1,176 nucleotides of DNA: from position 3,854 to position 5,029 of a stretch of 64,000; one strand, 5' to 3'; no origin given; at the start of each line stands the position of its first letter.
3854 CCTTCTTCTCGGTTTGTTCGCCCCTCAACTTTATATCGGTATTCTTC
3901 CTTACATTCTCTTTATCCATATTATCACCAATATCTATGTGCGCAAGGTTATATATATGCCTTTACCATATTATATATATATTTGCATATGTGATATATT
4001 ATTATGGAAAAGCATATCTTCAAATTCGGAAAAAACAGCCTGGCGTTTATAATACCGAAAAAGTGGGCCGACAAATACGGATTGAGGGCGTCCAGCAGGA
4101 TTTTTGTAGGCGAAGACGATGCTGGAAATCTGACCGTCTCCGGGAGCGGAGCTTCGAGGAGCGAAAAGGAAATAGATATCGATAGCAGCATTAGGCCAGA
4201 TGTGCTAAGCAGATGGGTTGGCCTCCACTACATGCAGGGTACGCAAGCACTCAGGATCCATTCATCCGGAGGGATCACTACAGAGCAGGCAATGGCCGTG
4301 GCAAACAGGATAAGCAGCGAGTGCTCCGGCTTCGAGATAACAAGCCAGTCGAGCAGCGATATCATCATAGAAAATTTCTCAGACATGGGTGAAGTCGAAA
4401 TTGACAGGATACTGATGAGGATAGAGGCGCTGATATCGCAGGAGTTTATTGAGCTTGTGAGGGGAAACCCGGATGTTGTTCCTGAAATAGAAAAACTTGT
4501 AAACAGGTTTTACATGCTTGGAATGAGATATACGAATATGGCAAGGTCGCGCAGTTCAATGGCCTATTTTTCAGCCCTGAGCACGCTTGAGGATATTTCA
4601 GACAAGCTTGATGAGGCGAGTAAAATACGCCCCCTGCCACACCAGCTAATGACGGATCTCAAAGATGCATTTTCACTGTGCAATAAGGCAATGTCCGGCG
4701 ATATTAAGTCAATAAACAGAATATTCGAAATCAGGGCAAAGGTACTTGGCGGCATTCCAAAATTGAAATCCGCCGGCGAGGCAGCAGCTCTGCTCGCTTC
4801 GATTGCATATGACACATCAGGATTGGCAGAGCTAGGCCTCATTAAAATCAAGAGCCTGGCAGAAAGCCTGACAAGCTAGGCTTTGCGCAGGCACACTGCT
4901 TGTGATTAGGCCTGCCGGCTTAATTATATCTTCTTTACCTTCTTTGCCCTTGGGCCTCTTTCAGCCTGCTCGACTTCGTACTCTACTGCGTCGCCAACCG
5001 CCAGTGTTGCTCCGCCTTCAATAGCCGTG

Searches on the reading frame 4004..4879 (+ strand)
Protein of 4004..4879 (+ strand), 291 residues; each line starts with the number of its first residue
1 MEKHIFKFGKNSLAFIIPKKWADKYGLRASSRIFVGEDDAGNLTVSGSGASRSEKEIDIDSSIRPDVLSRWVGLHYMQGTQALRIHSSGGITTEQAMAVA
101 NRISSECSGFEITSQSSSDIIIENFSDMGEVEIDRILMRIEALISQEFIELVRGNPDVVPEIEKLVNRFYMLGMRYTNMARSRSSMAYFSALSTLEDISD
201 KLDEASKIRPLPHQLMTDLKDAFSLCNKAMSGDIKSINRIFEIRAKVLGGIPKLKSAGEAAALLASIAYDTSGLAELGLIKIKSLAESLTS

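Call 41: find_encoding_contigs(protein=window:4004-4879:+, flank=10000, max_places=4)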
Protein window:4004-4879:+ (291 aa): 22 contigs read that carry it; 4 places shown.
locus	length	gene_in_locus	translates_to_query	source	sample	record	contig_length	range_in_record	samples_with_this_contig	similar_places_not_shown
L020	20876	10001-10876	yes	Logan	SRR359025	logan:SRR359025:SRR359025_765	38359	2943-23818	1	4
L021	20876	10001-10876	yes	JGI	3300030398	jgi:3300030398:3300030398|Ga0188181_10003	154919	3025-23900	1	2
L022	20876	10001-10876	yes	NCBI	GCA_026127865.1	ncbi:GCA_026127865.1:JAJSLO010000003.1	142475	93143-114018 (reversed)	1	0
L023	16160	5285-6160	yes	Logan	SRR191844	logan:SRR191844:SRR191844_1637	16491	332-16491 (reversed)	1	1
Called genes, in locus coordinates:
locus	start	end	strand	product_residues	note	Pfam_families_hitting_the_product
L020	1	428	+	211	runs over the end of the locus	-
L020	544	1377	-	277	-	PF01209:Ubie_methyltran, PF01728:FtsJ (weak), PF02353:CMAS (weak), PF13489:Methyltransf_23, PF13649:Methyltransf_25, PF13847:Methyltransf_31, PF08241:Methyltransf_11, PF08242:Methyltransf_12, +1 more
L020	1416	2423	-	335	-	-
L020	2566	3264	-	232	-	-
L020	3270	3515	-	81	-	-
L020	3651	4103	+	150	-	PF00293:NUDIX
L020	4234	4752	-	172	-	PF00583:Acetyltransf_1, PF13673:Acetyltransf_10 (weak), PF13508:Acetyltransf_7, PF14542:Acetyltransf_CG (faint)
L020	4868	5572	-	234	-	PF03372:Exo_endo_phos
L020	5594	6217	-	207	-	PF12917:YfbR-like, PF13023:HD_3, PF01966:HD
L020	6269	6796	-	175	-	PF00583:Acetyltransf_1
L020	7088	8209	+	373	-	PF04389:Peptidase_M28, PF01546:Peptidase_M20, PF07687:M20_dimer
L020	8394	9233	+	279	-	PF00892:EamA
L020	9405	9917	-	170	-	-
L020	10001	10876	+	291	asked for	-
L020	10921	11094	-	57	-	PF00313:CSD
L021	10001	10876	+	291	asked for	-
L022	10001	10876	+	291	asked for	-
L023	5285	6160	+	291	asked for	-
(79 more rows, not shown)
